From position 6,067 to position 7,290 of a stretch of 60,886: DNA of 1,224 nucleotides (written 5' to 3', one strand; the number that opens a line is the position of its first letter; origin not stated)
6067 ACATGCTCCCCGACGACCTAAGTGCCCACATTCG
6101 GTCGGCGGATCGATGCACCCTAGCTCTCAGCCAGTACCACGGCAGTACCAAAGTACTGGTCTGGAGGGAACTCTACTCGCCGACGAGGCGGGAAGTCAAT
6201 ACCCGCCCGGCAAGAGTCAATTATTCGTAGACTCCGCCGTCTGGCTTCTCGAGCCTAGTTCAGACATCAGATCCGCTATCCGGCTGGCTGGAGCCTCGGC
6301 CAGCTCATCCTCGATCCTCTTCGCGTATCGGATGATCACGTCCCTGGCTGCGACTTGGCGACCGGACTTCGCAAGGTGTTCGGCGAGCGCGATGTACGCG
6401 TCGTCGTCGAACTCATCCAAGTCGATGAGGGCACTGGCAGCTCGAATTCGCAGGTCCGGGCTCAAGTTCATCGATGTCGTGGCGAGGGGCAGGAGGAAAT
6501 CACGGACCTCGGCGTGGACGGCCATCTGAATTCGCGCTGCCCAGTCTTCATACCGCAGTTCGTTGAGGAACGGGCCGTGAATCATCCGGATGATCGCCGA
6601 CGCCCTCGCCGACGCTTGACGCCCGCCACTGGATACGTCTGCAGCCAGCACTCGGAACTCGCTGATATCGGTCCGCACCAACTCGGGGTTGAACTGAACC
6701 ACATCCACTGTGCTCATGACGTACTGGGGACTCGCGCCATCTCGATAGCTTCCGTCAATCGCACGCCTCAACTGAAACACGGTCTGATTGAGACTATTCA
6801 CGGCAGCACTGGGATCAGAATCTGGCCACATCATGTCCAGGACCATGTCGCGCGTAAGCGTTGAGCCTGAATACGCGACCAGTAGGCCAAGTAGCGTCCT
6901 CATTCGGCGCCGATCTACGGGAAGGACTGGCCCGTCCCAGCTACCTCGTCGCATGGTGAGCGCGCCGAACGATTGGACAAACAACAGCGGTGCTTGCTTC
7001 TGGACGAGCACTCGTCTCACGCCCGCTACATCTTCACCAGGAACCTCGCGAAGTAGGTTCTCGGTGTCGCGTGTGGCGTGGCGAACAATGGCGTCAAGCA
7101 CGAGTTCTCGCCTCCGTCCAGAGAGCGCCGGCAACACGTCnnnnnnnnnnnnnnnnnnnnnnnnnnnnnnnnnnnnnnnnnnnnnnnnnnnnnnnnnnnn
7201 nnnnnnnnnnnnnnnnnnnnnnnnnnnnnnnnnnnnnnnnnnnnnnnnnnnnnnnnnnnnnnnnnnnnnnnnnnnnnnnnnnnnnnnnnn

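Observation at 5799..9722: Lower-GC island carrying a STAND NTPase with reversed SARP architecture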

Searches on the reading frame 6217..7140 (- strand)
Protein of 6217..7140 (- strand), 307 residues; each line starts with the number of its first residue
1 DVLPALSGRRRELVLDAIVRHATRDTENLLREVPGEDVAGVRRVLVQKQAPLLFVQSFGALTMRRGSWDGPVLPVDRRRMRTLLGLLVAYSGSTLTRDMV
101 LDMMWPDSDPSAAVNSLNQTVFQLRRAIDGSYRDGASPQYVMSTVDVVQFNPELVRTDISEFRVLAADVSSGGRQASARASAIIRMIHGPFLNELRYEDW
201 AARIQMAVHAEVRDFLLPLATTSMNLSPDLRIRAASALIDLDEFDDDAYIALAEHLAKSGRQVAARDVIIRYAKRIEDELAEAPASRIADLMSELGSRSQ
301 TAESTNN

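Call 8: search_protein_families(library=pfam, proteins=[window:6217-7140:-], max_evalue=10)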
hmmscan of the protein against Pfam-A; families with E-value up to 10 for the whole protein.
window:6217-7140:- (307 aa): 3 families
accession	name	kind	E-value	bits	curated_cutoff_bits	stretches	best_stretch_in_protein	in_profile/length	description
PF00486.34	Trans_reg_C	-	3.5e-06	27.4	26.2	1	81-131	11-60/77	Transcriptional regulatory protein, C terminal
PF03704.23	BTAD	-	0.0011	19.8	22.1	1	158-294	2-144/146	Bacterial transcriptional activator domain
PF22737.1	NNH6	-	0.0018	18.8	27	1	74-129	18-71/114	NACHT N-terminal Helical domain 6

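Call 46: search_protein_representatives(protein=window:6220-7008:-)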
Query: 263 residues. Proteins with E-value up to 0.001 (for the whole library): 9133; up to 1e-10: 676; up to 1e-30: 48. The best 150 are listed.
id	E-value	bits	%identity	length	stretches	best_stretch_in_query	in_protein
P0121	9.1e-89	313.5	59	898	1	1-251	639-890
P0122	1.4e-74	267.1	50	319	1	1-255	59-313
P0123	1.1e-71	257.7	47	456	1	2-257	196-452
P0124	1.1e-71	257.6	50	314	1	4-257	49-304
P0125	1.2e-71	257.5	52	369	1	1-248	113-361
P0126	1.7e-70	253.7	49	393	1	4-249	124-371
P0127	1.9e-70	253.6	47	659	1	2-256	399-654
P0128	2.3e-70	253.3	50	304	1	2-257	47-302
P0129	9.8e-70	251.3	48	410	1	2-250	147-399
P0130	4.8e-69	249.0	49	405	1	5-255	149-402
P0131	1.6e-66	240.7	50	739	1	1-245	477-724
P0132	5.9e-66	238.9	50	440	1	2-245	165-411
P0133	3.5e-64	233.1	46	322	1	2-252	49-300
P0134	4.5e-64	232.7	45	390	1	1-252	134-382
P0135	6.1e-62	225.8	46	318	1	6-251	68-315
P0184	1.5e-22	96.8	33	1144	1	2-242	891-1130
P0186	6.3e-22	94.8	30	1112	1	2-241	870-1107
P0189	1.1e-21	94.0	30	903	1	2-240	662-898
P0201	9.9e-21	90.9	32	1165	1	4-241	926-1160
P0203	1.3e-20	90.5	33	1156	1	2-229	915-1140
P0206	2.1e-20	89.8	30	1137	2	2-240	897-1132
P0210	2.9e-20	89.3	33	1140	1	2-237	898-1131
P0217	1.4e-19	87.1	29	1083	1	5-237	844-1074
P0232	7.6e-19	84.7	32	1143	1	5-253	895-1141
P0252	3.4e-18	82.6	32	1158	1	2-237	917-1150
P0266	1.3e-17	80.7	31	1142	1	33-240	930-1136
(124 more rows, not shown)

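Call 47: search_protein_families(library=pfam, proteins=[P0184, P0186, P0201, P0206, P0217, P0232, P0252, P0189], max_evalue=0.001)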
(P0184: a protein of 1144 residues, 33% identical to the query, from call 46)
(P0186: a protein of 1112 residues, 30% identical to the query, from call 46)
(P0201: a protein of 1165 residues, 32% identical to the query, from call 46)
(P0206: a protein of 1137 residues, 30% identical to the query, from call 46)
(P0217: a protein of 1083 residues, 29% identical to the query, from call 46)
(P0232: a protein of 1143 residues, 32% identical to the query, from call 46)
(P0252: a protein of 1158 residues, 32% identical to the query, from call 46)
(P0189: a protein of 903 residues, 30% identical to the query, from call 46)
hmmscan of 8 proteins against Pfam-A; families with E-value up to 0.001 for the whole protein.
P0184 (1144 aa): 8 families
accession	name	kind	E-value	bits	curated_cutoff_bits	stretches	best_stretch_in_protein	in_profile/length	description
PF14559.12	TPR_19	-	8.8e-12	45.6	25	1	1066-1123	1-58/68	Tetratricopeptide repeat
PF03704.23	BTAD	-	4.2e-11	43.8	22.1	1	1027-1128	33-134/146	Bacterial transcriptional activator domain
PF13428.12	TPR_14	-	1.1e-08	35.3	23.5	0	1064-1098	9-43/44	Tetratricopeptide repeat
PF13191.12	AAA_16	-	3.1e-05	25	32.6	1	65-206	8-163/167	AAA ATPase domain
PF07719.23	TPR_2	-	4.7e-05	23.6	27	0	1061-1088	6-33/34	Tetratricopeptide repeat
PF13414.12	TPR_11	-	5.6e-05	23.2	26.8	1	1065-1096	3-34/42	TPR repeat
PF00486.34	Trans_reg_C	-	0.00014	22.3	26.2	1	922-974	8-59/77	Transcriptional regulatory protein, C terminal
PF24883.2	NPHP3_N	-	0.00043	21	24.8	0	64-212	7-164/164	Nephrocystin 3, N-terminal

P0186 (1112 aa): 3 families
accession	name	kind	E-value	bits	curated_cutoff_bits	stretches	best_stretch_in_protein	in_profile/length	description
PF03704.23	BTAD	-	7.2e-13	49.6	22.1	1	994-1107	22-135/146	Bacterial transcriptional activator domain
PF13191.12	AAA_16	-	2.5e-06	28.5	32.6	1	46-184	10-164/167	AAA ATPase domain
PF00486.34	Trans_reg_C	-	5.3e-06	26.9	26.2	1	899-954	6-60/77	Transcriptional regulatory protein, C terminal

P0201 (1165 aa): 6 families
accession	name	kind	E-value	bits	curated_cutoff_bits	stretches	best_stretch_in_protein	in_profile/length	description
PF03704.23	BTAD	-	1.5e-11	45.3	22.1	1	1054-1160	29-135/146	Bacterial transcriptional activator domain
PF00486.34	Trans_reg_C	-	1.6e-05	25.3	26.2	1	955-1008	8-60/77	Transcriptional regulatory protein, C terminal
PF14559.12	TPR_19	-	4.9e-05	24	25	1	1097-1145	1-49/68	Tetratricopeptide repeat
PF13191.12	AAA_16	-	9.3e-05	23.4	32.6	1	109-243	12-158/167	AAA ATPase domain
PF13424.12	TPR_12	-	0.00022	21.8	30.1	0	618-685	2-71/77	Tetratricopeptide repeat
PF13401.12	AAA_22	-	0.00079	20.2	27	0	119-242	5-109/130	AAA domain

P0206 (1137 aa): 3 families
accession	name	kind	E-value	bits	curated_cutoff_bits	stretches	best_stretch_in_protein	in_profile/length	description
PF03704.23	BTAD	-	1.5e-10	42.1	22.1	1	1017-1131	20-134/146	Bacterial transcriptional activator domain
PF00486.34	Trans_reg_C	-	2.9e-05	24.5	26.2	1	928-983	8-62/77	Transcriptional regulatory protein, C terminal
PF13401.12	AAA_22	-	0.00014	22.6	27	0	96-202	4-96/130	AAA domain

P0217 (1083 aa): 5 families
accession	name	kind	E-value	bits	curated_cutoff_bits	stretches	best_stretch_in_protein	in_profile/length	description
PF03704.23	BTAD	-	1.3e-15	58.4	22.1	1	969-1079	26-136/146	Bacterial transcriptional activator domain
PF13191.12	AAA_16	-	2.8e-06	28.4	32.6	1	24-157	10-158/167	AAA ATPase domain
PF13401.12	AAA_22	-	1.2e-05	26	27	1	35-154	4-104/130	AAA domain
PF25199.1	nSTAND_NTPase5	-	0.00041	20.6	34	0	36-56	41-61/145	Novel STAND NTPase 5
PF00486.34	Trans_reg_C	-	0.00055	20.4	26.2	0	872-925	8-60/77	Transcriptional regulatory protein, C terminal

P0232 (1143 aa): 8 families
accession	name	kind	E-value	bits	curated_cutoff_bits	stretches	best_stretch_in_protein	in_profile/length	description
PF03704.23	BTAD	-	3.4e-09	37.6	22.1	1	1027-1124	32-129/146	Bacterial transcriptional activator domain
PF13428.12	TPR_14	-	6.3e-08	33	23.5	0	466-505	2-41/44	Tetratricopeptide repeat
PF14559.12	TPR_19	-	1.4e-06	28.9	25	0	443-504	2-66/68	Tetratricopeptide repeat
PF13191.12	AAA_16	-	1.7e-06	29.1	32.6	1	65-188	8-148/167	AAA ATPase domain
PF25058.1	ARM_TT21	-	3e-05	24.4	27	0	656-740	57-137/155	Tetratricopeptide repeat protein 21 ARM repeat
PF24883.2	NPHP3_N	-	4e-05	24.3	24.8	1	64-212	7-164/164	Nephrocystin 3, N-terminal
PF13481.12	AAA_25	-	0.00038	20.6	27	0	72-102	24-56/195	AAA domain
PF13176.12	TPR_7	-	0.00065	20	27.9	0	1064-1093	6-35/36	Tetratricopeptide repeat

P0252 (1158 aa): 4 families
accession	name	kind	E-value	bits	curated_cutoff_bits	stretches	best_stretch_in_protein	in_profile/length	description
PF13401.12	AAA_22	-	6.7e-07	30.1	27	1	114-235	4-109/130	AAA domain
PF13191.12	AAA_16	-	1.6e-06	29.1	32.6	1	103-240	10-162/167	AAA ATPase domain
PF03704.23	BTAD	-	1.6e-06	29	22.1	1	1053-1153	34-135/146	Bacterial transcriptional activator domain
PF00486.34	Trans_reg_C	-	0.00012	22.5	26.2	1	947-1001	7-60/77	Transcriptional regulatory protein, C terminal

P0189 (903 aa): 3 families
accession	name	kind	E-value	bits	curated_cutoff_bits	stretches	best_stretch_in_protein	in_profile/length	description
PF03704.23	BTAD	-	2e-09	38.4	22.1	1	790-896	26-133/146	Bacterial transcriptional activator domain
PF00486.34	Trans_reg_C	-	1e-05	25.9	26.2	1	691-747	6-61/77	Transcriptional regulatory protein, C terminal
PF07719.23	TPR_2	-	0.00018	21.8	27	0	394-420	3-29/34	Tetratricopeptide repeat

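Call 66: predict_structure(alignment_id=A4)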
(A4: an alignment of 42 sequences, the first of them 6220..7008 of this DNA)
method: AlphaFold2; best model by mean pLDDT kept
length: 263 residues; sequences in the alignment: 42
mean_pLDDT: 95.7   pTM: 0.89
mean pLDDT of the five models: 95.7, 95.1, 94.9, 94.4, 93.6
residues with pLDDT >= 90: 239; 70-90: 24; 50-70: 0; < 50: 0
segments of 3 or more residues with pLDDT < 50: none
pLDDT, mean of each block of 10 residues (from residue 1): 88 98 97 97 96 98 97 98 96 96 97 98 90 95 97 95 97 93 96 98 98 97 98 97 97 89 79
secondary structure, 60 per line:
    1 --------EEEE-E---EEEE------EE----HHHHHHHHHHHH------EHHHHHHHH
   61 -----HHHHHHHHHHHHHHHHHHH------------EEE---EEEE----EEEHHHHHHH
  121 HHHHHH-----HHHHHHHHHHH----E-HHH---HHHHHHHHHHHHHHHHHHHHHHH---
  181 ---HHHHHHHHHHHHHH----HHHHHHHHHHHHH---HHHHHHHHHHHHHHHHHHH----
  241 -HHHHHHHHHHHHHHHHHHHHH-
elements in order: E9-12 E18-21 H34-45 H53-60 H66-84 E97-99 E103-106 E111-113 H114-126 H132-142 H155-177 H184-197 H202-214 H218-236 H242-262

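Call 70: fold_search(model_id=the predicted structure, library=pdb)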
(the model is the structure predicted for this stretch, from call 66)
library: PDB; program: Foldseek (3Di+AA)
matches with E <= 10: 1440; with E <= 0.001: 6
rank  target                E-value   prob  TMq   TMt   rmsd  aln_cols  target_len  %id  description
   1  2fez                  2.0e-08  1.00  0.61  0.46   5.2       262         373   20  Mycobacterium tuberculosis EmbR (released 2006-01-24)
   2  2ff4_A                2.4e-08  1.00  0.60  0.45   5.3       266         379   22  Mycobacterium tuberculosis EmbR in complex with low affinity phosphopeptide (released 2006-01-24)
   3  2ff4_B                4.1e-08  1.00  0.60  0.45   5.4       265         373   22  Mycobacterium tuberculosis EmbR in complex with low affinity phosphopeptide (released 2006-01-24)
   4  8k60_J                1.1e-07  1.00  0.54  0.57   6.5       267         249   19  Cryo-EM structure of Streptomyces coelicolor transcription initiation complex with the global transcription factor Afs (released 2024-07-31)
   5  8k60_I                3.0e-07  1.00  0.57  0.59   5.8       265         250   18  Cryo-EM structure of Streptomyces coelicolor transcription initiation complex with the global transcription factor Afs (released 2024-07-31)
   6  8hvr_I                5.7e-07  1.00  0.54  0.55   6.9       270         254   18  Cryo-EM structure of AfsR-dependent transcription activation complex with afsS promoter (released 2023-12-27)
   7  5l0w_B                1.3e-02  1.00  0.38  0.46  10.6       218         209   14  Structure of post-translational translocation Sec71/Sec72 complex (released 2017-03-22)
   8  6n3q_F                1.7e-02  0.99  0.32  0.42  11.2       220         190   13  Cryo-EM structure of the yeast Sec complex (released 2018-12-19)
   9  3uq3_A                1.8e-02  1.00  0.29  0.30  13.1       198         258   13  TPR2AB-domain:pHSP90-complex of yeast Sti1 (released 2012-01-18)
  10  4abn_B                2.1e-02  0.41  0.17  0.12  16.8       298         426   11  Crystal structure of full length mouse Strap (TTC5) (released 2012-01-25)
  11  3upv_A                2.2e-02  1.00  0.29  0.51   7.9       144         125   12  TPR2B-domain:pHsp70-complex of yeast Sti1 (released 2012-01-25)
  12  5l0y_G                2.4e-02  1.00  0.34  0.55   6.1       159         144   12  Crystal Structure of a Sec72-ssa1 c-terminal peptide fusion protein (released 2017-03-22)
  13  8fbj                  2.5e-02  0.60  0.16  0.15  18.9       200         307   16  Improving the secretion of designed protein assemblies through negative design of cryptic transmembrane domains (released 2023-03-22)
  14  2fbn_B                2.6e-02  1.00  0.36  0.56   6.7       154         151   14  Plasmodium falciparum putative FK506-binding protein PFL2275c, C-terminal TPR-containing domain (released 2006-01-24)
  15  4am9_A                2.7e-02  0.99  0.25  0.43   8.8       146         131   14  CRYSTAL STRUCTURE OF THE YERSINIA ENTEROCOLITICA TYPE III SECRETION CHAPERONE SYCD IN COMPLEX WITH A PEPTIDE OF THE TR (released 2012-05-30)
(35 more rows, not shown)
